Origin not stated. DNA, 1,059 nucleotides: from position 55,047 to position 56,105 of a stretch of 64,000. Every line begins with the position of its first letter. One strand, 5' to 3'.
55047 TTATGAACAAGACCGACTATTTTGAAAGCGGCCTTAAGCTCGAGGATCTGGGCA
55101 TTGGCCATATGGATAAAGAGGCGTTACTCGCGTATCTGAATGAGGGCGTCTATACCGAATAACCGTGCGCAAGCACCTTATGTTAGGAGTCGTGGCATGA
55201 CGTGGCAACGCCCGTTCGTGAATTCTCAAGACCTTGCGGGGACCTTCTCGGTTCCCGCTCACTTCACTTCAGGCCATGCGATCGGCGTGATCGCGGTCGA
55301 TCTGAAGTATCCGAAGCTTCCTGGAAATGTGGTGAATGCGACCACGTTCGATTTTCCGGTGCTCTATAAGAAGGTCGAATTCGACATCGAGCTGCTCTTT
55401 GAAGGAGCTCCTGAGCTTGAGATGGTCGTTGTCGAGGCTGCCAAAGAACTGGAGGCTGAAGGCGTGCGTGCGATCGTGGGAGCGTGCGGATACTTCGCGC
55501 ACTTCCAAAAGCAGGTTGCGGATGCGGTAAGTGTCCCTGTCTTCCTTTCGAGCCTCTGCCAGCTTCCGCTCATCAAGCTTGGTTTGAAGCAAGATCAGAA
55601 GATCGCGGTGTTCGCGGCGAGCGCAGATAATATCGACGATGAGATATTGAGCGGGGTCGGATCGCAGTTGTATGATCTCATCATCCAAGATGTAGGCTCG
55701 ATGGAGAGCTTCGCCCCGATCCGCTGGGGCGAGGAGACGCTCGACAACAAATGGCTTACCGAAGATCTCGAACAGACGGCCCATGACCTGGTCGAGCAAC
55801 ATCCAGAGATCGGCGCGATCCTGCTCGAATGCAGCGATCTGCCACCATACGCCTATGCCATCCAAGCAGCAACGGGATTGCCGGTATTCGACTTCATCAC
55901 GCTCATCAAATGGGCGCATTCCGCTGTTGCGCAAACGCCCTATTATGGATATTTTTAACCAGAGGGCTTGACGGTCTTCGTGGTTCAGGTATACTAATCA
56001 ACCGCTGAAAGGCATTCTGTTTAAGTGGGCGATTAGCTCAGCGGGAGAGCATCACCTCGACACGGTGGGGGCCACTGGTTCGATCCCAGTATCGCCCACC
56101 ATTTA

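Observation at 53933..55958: Uncharacterised two-gene module: opine-dehydrogenase-family enzyme plus Asp/Glu/hydantoin-racemase-superfamily enzyme, divergent from an orphan MetQ lipoprotein and LysR regulator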

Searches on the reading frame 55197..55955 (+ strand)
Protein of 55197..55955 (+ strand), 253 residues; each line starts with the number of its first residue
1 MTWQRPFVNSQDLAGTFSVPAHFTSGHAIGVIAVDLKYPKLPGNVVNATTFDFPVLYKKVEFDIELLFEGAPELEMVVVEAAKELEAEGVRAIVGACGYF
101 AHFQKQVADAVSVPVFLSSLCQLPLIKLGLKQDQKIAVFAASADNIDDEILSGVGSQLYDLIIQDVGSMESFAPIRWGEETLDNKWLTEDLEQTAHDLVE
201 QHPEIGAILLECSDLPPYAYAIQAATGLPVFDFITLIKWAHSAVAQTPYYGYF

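Call 3: search_protein_families(library=pfam, proteins=[window:55197-55955:+], max_evalue=0.01)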
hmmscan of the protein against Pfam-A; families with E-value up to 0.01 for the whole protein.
window:55197-55955:+ (253 aa): 1 family
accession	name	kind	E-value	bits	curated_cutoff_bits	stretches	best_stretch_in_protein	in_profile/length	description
PF01177.27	Asp_Glu_race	-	8.9e-09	35.9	31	1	77-235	55-205/211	Asp/Glu/Hydantoin racemase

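Call 4: search_protein_families(library=ncbifam, proteins=[window:55197-55955:+], max_evalue=0.01)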
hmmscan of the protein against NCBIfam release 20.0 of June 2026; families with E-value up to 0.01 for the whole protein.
window:55197-55955:+ (253 aa): 2 families
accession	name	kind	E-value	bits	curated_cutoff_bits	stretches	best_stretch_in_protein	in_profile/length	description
NF005679.0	PRK07475.1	subfamily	2.2e-77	259.7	231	1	24-252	12-245/246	hypothetical protein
NF052483.1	racemase_CuyB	equivalog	9.8e-05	22.4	190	1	69-236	51-216/225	cysteate racemase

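Call 6: search_solved_structures(query=window:55197-55955:+, max_evalue=0.01, show_alignments=2)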
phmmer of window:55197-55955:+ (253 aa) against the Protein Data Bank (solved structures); distinct sequences matched with E-value up to 0.01: 0.

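Call 8: find_homologous_proteins(query=window:55197-55955:+, max_evalue=0.00001)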
Query window:55197-55955:+ (253 aa): 2961 proteins with E <= 0.00001 among 3984 candidates; the best 120 are listed.
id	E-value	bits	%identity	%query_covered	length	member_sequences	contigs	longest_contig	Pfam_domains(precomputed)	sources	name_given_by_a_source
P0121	7.4e-161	552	97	100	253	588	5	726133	PF01177.28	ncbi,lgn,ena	-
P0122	6.5e-145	500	92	100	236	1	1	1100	PF01177.28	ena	-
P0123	2.3e-138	478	89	96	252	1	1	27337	PF01177.28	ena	-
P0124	1.2e-137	476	96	88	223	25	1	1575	PF01177.28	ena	-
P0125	5.9e-135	467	83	100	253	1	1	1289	PF01177.28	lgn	-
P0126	8.9e-134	463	81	100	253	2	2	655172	PF01177.28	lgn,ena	-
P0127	1.5e-130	453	80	100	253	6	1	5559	PF01177.28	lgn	-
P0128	5.4e-129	447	79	100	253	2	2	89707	PF01177.28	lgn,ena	-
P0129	3.2e-128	445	79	100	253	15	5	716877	PF01177.28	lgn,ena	-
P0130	8.4e-128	443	77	100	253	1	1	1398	PF01177.28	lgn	-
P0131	2.2e-127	442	77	100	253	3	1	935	PF01177.28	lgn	-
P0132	2.2e-127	442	79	100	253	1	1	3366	PF01177.28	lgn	-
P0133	3.1e-127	442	79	100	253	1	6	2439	PF01177.28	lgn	-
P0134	7.5e-126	437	78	100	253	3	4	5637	PF01177.28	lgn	-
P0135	8.3e-126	437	79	100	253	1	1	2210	PF01177.28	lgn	-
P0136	1.1e-125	437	78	100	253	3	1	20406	PF01177.28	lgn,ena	-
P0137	8.9e-125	434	79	100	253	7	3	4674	PF01177.28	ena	-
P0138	1.1e-123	430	77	100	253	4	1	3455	PF01177.28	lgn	-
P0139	2.8e-123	429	77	99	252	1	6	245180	PF01177.28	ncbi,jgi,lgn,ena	jgi:aspartate/glutamate racemase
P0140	9.3e-123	427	75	100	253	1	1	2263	PF01177.28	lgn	-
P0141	1.1e-122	427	74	100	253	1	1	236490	PF01177.28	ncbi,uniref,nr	ncbi:aspartate/glutamate racemase family protein [Anaerotardibacter muris]|uniref:aspartate/glutamat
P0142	2.0e-122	426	75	100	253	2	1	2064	PF01177.28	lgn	-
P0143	1.7e-120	420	73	100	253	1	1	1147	PF01177.28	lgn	-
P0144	4.3e-120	418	72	100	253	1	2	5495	PF01177.28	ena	-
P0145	6.9e-117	408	72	100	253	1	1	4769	PF01177.28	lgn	-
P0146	3.3e-115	402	73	100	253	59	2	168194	PF01177.28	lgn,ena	-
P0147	8.5e-115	401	73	100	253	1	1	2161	PF01177.28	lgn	-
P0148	1.4e-114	400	73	100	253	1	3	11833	PF01177.28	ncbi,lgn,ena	-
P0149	2.2e-113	396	70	100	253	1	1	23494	PF01177.28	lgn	-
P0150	2.1e-111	390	70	100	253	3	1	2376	PF01177.28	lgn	-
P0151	3.3e-111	389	68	99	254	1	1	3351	PF01177.28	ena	-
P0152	6.0e-110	385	70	100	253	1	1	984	PF01177.28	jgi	jgi:aspartate/glutamate racemase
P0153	7.6e-110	385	68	100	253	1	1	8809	PF01177.28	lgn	-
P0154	1.0e-109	384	70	100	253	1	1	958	PF01177.28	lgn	-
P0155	1.6e-109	384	68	100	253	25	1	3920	PF01177.28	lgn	-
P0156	4.7e-109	382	68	100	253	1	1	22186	PF01177.28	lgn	-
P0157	5.7e-109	382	68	100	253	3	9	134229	PF01177.28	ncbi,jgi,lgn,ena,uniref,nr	ncbi:MAG: aspartate/glutamate racemase family protein [Clostridiales bacterium]|uniref:aspartate/glu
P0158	7.1e-109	381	68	100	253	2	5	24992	PF01177.28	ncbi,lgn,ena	-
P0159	1.0e-108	381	68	100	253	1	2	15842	PF01177.28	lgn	-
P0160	2.2e-108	380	67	99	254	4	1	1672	PF01177.28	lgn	-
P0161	2.7e-108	380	68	100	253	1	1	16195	PF01177.28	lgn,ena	-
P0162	3.2e-108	379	69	99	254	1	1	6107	PF01177.28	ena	-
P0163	3.3e-108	379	67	100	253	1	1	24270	PF01177.28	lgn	-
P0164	4.7e-108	379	68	100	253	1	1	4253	PF01177.28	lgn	-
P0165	4.9e-108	379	68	100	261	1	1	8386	PF01177.28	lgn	-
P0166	6.1e-108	378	97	70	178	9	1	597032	PF01177.28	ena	-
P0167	8.8e-108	378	68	100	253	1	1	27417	PF01177.28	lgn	-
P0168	1.4e-107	377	67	100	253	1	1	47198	PF01177.28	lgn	-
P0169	2.6e-107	376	67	100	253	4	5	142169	PF01177.28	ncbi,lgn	-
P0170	2.7e-107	376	67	100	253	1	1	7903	PF01177.28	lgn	-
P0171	4.0e-107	376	66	100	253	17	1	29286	PF01177.28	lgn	-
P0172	4.9e-107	375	69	100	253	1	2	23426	PF01177.28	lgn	-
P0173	5.9e-107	375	66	100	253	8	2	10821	PF01177.28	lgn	-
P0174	6.9e-107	375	66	100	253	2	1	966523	PF01177.28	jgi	-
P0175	1.2e-106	374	66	100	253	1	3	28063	PF01177.28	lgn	-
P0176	1.3e-106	374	66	100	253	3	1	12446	PF01177.28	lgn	-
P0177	1.4e-106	374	68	100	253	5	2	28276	PF01177.28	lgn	-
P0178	1.9e-106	374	69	100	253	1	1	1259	PF01177.28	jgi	jgi:aspartate/glutamate racemase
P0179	2.4e-106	373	66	100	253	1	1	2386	PF01177.28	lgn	-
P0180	2.4e-106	373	67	99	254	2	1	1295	PF01177.28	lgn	-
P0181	5.7e-106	372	67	100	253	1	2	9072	PF01177.28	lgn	-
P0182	1.2e-105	371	66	100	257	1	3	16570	PF01177.28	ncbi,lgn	-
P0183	1.8e-105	370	67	99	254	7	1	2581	PF01177.28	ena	-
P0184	2.0e-105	370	66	100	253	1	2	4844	PF01177.28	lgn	-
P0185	2.1e-105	370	66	99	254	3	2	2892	PF01177.28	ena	-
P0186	2.8e-105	370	65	100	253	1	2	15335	PF01177.28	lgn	-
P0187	2.8e-105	370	65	99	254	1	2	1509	PF01177.28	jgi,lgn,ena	-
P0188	3.3e-105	369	65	100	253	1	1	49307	PF01177.28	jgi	-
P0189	4.0e-105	369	66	99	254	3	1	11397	PF01177.28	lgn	-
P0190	4.6e-105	369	66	100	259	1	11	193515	PF01177.28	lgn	-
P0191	6.1e-105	369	66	100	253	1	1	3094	PF01177.28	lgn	-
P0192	6.8e-105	368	66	99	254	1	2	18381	PF01177.28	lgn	-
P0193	1.3e-104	367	67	99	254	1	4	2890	PF01177.28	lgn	-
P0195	3.3e-104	366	66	99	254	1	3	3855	PF01177.28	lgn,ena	-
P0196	1.2e-103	364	66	99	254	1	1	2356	PF01177.28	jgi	jgi:Asp/Glu/hydantoin racemase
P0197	1.5e-103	364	66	100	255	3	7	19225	PF01177.28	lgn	-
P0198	2.1e-103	364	65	100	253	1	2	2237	PF01177.28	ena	-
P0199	3.1e-103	363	64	100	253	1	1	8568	PF01177.28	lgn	-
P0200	4.5e-103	362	66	98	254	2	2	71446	PF01177.28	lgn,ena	-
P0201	5.2e-103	362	65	100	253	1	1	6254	PF01177.28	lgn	-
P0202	8.3e-103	362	62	100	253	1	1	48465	PF01177.28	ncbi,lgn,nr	ncbi:MAG: aspartate/glutamate racemase family protein [bacterium]|nr:aspartate/glutamate racemase fa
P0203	1.0e-102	361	66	100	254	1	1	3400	PF01177.28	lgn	-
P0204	1.8e-102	361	64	100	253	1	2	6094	PF01177.28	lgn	-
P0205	1.9e-102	360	64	100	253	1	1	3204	PF01177.28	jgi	jgi:aspartate/glutamate racemase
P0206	2.0e-102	360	65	100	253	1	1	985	PF01177.28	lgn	-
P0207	2.3e-102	360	64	100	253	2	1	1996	PF01177.28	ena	-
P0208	4.6e-102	359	65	99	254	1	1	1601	PF01177.28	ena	-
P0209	6.3e-102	359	66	99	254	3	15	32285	PF01177.28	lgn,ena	-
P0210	7.0e-102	359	64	100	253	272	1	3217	PF01177.28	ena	-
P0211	9.5e-102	358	65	99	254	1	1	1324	PF01177.28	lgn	-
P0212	1.3e-101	358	65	98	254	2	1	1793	PF01177.28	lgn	-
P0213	1.9e-101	357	65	100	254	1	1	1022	PF01177.28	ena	-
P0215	2.6e-101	357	65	100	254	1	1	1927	PF01177.28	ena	-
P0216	2.6e-101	357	65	100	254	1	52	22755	PF01177.28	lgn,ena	-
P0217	2.6e-101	357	65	100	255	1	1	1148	PF01177.28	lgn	-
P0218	5.5e-101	356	65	99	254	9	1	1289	PF01177.28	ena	-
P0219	5.7e-101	356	63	100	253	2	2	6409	PF01177.28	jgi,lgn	jgi:hypothetical protein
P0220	6.0e-101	356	62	100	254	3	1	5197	PF01177.28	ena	-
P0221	2.6e-100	353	65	99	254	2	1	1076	PF01177.28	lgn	-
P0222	2.7e-100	353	65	100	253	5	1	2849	PF01177.28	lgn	-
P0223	3.6e-100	353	64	99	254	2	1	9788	PF01177.28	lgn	-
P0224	7.9e-100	352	64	100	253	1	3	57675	PF01177.28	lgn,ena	-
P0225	8.2e-100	352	65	99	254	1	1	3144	PF01177.28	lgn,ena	-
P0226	1.2e-99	351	64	100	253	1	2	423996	PF01177.28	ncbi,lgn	-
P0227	1.3e-99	351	65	99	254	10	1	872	PF01177.28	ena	-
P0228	1.4e-99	351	64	100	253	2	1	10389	PF01177.28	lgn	-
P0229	1.6e-99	351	60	100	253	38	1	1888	PF01177.28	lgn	-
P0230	2.2e-99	350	64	100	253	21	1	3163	PF01177.28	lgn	-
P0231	2.4e-99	350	62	98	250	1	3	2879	PF01177.28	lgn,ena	-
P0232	2.5e-99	350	64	100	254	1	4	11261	PF01177.28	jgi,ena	-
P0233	3.2e-99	350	64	99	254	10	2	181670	PF01177.28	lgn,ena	-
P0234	3.4e-99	350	64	97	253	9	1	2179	PF01177.28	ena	-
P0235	4.2e-99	349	62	100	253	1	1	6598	PF01177.28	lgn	-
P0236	5.2e-99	349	62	99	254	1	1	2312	PF01177.28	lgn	-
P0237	6.0e-99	349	62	100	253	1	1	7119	PF01177.28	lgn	-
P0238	1.1e-98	348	62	98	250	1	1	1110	PF01177.28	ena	-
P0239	1.1e-98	348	64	99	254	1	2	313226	PF01177.28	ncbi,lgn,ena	-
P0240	1.2e-98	348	62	98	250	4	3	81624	PF01177.28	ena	-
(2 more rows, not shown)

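Call 45: search_protein_representatives(protein=window:55197-55955:+)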
Query: 253 residues. Proteins with E-value up to 0.001 (for the whole library): 2259; up to 1e-10: 1146; up to 1e-30: 203. The best 150 are listed.
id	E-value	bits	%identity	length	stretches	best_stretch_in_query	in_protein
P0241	7.4e-96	337.1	63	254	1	12-253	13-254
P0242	4.9e-62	226.4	47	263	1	10-252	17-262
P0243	1.4e-61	224.9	58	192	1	1-187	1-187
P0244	3.5e-60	220.3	46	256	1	22-251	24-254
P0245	8.2e-59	215.8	49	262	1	24-252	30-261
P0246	4.0e-58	213.6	46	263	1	25-252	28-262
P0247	1.9e-55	204.8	45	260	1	21-252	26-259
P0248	6.0e-55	203.2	46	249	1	24-252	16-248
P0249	1.6e-54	201.8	48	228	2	17-162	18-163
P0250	2.1e-54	201.4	32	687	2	28-251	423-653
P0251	1.5e-53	198.6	64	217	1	7-152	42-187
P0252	1.8e-51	191.8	43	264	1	24-252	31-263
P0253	3.7e-50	187.5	66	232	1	9-143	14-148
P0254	2.1e-49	185.0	32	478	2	29-244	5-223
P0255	3.1e-49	184.4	61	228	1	1-144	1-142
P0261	2.5e-47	178.2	35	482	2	24-251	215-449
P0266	1.2e-45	172.7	31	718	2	28-243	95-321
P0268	2.2e-45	171.8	32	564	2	25-237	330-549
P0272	1.8e-44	168.8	29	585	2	25-251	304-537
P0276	2.9e-44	168.2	29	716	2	24-236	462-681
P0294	2.1e-42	162.1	34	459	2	25-238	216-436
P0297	7.3e-42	160.3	30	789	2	24-251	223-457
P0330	2.1e-38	149.0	35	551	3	25-249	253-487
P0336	5.5e-38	147.6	31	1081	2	25-245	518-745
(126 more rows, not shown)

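Call 47: search_protein_families(library=pfam, proteins=[P0250, P0276, P0266, P0336, P0297, P0272, P0268, P0330, P0261, P0294], max_evalue=0.001)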
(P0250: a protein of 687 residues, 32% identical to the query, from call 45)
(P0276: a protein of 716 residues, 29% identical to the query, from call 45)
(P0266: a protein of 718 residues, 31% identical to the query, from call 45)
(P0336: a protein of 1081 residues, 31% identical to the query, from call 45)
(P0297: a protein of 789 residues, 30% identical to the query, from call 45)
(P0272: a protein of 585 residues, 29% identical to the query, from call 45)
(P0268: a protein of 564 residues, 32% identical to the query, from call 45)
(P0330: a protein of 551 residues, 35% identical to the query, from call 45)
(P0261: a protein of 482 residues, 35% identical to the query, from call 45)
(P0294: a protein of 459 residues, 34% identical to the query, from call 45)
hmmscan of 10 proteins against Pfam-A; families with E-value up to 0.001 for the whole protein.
P0250 (687 aa): 1 family
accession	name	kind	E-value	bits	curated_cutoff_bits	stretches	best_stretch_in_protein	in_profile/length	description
PF01177.27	Asp_Glu_race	-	2.1e-10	41.2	31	1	180-341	55-204/211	Asp/Glu/Hydantoin racemase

P0276 (716 aa): 1 family
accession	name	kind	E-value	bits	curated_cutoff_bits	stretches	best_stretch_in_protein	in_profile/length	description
PF01177.27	Asp_Glu_race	-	2.8e-12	47.3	31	2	517-679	54-204/211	Asp/Glu/Hydantoin racemase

P0266 (718 aa): 1 family
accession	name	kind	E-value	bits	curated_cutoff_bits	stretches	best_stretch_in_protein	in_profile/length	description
PF01177.27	Asp_Glu_race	-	9.1e-11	42.4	31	2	156-313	63-205/211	Asp/Glu/Hydantoin racemase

P0336 (1081 aa): 2 families
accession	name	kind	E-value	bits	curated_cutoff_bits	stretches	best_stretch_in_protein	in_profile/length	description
PF00082.27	Peptidase_S8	-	6.7e-41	140.9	21.8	1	61-301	1-274/288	Subtilase family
PF01177.27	Asp_Glu_race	-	6.5e-08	33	31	0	869-1037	54-207/211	Asp/Glu/Hydantoin racemase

P0297 (789 aa): 1 family
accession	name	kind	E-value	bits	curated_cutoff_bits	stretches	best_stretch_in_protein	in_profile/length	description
PF01177.27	Asp_Glu_race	-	6.5e-05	23.2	31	0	280-443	56-207/211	Asp/Glu/Hydantoin racemase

P0272 (585 aa): 1 family
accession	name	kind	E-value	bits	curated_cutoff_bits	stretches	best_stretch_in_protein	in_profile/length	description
PF01177.27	Asp_Glu_race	-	2.4e-09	37.7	31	0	177-222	163-206/211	Asp/Glu/Hydantoin racemase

P0268 (564 aa): 1 family
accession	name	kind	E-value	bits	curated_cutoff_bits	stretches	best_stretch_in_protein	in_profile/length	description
PF01177.27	Asp_Glu_race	-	1e-11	45.5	31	1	383-548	53-206/211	Asp/Glu/Hydantoin racemase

P0330 (551 aa): 0 families

P0261 (482 aa): 1 family
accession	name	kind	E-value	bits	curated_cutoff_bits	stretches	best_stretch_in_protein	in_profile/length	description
PF01177.27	Asp_Glu_race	-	1e-11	45.5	31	1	272-433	56-205/211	Asp/Glu/Hydantoin racemase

P0294 (459 aa): 1 family
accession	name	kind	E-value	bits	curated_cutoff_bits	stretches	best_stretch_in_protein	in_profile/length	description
PF01177.27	Asp_Glu_race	-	1.1e-10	42.1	31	1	266-434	50-206/211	Asp/Glu/Hydantoin racemase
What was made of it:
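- Tried and rejected: Domain fusions of PRK07475 relatives: these are only tandem duplications or a subtilase fusion, never a fusion with an ODH (call 47).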

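Call 48: find_homologous_proteins(query=P0244, max_evalue=1e-10)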
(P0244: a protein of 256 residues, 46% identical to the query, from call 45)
Query P0244 (256 aa): 3118 proteins with E <= 1e-10 among 3782 candidates; the best 120 are listed.
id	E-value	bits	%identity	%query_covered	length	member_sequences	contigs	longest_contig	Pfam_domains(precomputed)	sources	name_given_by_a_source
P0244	4.6e-167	572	100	100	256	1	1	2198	PF01177.28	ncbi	-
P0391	6.8e-145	499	85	100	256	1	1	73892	PF01177.28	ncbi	ncbi:aspartate/glutamate racemase family protein [Acidobacteriota bacterium]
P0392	6.4e-144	496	86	100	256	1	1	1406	PF01177.28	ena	-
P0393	7.6e-141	486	83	100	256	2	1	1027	PF01177.28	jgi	jgi:hypothetical protein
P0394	1.3e-138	479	82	100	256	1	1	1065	PF01177.28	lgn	-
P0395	1.6e-138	478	81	100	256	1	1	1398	PF01177.28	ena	-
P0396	3.0e-137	474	85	96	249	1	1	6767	PF01177.28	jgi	jgi:hypothetical protein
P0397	2.4e-136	471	81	100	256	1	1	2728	PF01177.28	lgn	-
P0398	6.6e-131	453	78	97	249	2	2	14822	-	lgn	-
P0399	2.5e-127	442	80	93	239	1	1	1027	-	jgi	jgi:hypothetical protein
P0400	3.8e-113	395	68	99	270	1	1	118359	PF01177.28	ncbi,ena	-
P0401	4.9e-113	395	67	98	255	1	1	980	PF01177.28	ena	-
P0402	2.2e-112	393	67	98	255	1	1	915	PF01177.28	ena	-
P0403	1.0e-111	390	66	98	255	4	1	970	PF01177.28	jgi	-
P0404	1.0e-111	390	66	98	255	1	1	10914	PF01177.28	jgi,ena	-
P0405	1.4e-111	390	66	98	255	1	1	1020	PF01177.28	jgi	-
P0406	1.4e-111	390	66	98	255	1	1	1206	PF01177.28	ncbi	-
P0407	1.6e-111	390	65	98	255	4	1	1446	PF01177.28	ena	-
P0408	2.1e-111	389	66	98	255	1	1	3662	PF01177.28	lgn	-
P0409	2.8e-111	389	65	98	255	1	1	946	PF01177.28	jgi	-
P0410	2.8e-111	389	66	98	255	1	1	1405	PF01177.28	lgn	-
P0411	3.3e-111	389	66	98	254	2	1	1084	PF01177.28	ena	-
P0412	4.9e-111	388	66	98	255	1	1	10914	PF01177.28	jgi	-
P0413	7.2e-111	388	65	98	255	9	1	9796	PF01177.28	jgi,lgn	-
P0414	9.7e-111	387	65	98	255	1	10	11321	PF01177.28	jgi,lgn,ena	jgi:hypothetical protein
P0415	1.1e-110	387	68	98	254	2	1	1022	PF01177.28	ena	-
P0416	1.1e-110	387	64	98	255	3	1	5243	PF01177.28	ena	-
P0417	1.3e-110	387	66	98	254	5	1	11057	PF01177.28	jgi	-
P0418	3.4e-110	385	65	98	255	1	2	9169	PF01177.28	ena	-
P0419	3.6e-110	385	65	98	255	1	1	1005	PF01177.28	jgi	-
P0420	3.8e-110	385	68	98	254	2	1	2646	PF01177.28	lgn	-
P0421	5.8e-110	385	64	98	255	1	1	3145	PF01177.28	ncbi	-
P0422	6.2e-110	385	64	98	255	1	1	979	PF01177.28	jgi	jgi:Asp/Glu/hydantoin racemase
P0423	7.6e-110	384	65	98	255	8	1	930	PF01177.28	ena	-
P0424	1.7e-109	383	64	98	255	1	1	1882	PF01177.28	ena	-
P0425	1.9e-109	383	68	98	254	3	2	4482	PF01177.28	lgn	-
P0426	2.3e-109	383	65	98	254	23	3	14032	PF01177.28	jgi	jgi:hypothetical protein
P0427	4.1e-109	382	63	98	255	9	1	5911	PF01177.28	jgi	jgi:hypothetical protein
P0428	4.6e-109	382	64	98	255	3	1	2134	PF01177.28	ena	-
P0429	5.1e-109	382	63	98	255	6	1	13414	PF01177.28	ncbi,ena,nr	ncbi:MAG: aspartate/glutamate racemase family protein [Dehalococcoidia bacterium]|nr:aspartate/gluta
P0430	8.6e-109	381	65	98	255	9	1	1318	PF01177.28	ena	-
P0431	1.4e-108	380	63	100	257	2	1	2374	PF01177.28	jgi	jgi:hypothetical protein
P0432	1.5e-108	380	64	98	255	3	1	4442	PF01177.28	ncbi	-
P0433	2.3e-108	379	63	98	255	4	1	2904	PF01177.28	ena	-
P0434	8.4e-108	378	63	98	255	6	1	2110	PF01177.28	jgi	-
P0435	1.0e-107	377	65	98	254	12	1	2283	PF01177.28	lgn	-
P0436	1.4e-107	377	64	98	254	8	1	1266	PF01177.28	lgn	-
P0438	2.9e-107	376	63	98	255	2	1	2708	PF01177.28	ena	-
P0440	4.5e-107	375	62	98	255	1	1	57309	PF01177.28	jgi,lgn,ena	jgi:hypothetical protein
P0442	8.1e-107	374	65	98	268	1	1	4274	PF01177.28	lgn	-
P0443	8.9e-107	374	62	98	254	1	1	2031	PF01177.28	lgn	-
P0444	1.2e-106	374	65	99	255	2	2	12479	PF01177.28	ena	-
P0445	1.2e-106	374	64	95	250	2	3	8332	PF01177.28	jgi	-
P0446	7.9e-106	371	62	98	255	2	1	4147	PF01177.28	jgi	-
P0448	1.0e-105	371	61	98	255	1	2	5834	PF01177.28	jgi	-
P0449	1.1e-105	371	62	98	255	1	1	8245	PF01177.28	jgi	-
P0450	1.1e-105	371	65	98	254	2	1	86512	PF01177.28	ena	-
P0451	1.7e-105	370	64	98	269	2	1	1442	PF01177.28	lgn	-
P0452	2.0e-105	370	63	98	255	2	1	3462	PF01177.28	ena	-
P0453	3.7e-105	369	64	97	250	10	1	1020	PF01177.28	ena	-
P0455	7.5e-105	368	62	98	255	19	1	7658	PF01177.28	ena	-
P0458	1.2e-104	367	63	98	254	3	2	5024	PF01177.28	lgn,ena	-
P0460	1.8e-104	367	62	98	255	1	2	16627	PF01177.28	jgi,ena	-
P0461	1.9e-104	367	61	98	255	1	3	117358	PF01177.28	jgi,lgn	-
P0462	2.0e-104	367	63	98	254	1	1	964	PF01177.28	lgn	-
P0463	2.1e-104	366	65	95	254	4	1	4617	PF01177.28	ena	-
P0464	2.3e-104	366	63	98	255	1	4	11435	PF01177.28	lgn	-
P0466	5.6e-104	365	61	98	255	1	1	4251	PF01177.28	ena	-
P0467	7.6e-104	365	63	98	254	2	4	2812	PF01177.28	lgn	-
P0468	1.2e-103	364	61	99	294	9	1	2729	PF01177.28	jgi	jgi:hypothetical protein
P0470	1.7e-103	364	61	98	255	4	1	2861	PF01177.28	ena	-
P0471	1.8e-103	363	63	98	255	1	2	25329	PF01177.28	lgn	-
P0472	2.0e-103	363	60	98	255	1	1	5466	PF01177.28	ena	-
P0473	2.2e-103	363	61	98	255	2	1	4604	PF01177.28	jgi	-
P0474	2.6e-103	363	60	98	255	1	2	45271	PF01177.28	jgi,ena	-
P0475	2.6e-103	363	60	98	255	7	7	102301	PF01177.28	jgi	-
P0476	2.6e-103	363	62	98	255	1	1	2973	PF01177.28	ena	-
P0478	2.8e-103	363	61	98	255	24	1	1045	PF01177.28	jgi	jgi:hypothetical protein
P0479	2.9e-103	363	64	99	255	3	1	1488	PF01177.28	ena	-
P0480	3.8e-103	362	60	98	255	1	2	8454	PF01177.28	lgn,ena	-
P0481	5.1e-103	362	60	98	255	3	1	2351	PF01177.28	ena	-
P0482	5.2e-103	362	62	99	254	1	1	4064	PF01177.28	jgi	jgi:Asp/Glu/hydantoin racemase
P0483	6.2e-103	362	61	98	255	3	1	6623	PF01177.28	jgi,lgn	-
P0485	7.8e-103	361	61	98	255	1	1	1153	PF01177.28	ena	-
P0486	1.1e-102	361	60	98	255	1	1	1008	PF01177.28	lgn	-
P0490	4.2e-102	359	62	98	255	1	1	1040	PF01177.28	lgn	-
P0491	4.4e-102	359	60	98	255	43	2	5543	PF01177.28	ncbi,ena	-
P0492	4.5e-102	359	61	99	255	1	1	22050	PF01177.28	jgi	jgi:hypothetical protein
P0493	5.8e-102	358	64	92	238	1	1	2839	PF01177.28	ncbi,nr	ncbi:MAG: aspartate/glutamate racemase family protein [Dehalococcoidia bacterium]|nr:aspartate/gluta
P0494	6.1e-102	358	61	98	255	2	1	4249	PF01177.28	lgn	-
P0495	8.9e-102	358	63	93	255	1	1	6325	PF01177.28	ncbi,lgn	ncbi:hypothetical protein ES707_21668 [subsurface metagenome]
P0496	1.1e-101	357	61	99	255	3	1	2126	PF01177.28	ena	-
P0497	1.2e-101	357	59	99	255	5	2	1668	PF01177.28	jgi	-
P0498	1.4e-101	357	61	98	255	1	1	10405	PF01177.28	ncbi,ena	-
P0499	1.7e-101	357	62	95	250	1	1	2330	PF01177.28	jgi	jgi:hypothetical protein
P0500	3.1e-101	356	60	98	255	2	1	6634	PF01177.28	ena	-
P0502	4.9e-101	355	59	98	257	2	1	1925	PF01177.28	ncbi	-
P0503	5.1e-101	355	61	98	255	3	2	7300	PF01177.28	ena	-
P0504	6.4e-101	355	60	99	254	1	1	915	PF01177.28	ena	-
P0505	9.8e-101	354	64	98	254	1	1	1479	PF01177.28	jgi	jgi:hypothetical protein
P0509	1.6e-100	354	63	99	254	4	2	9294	PF01177.28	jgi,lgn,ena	-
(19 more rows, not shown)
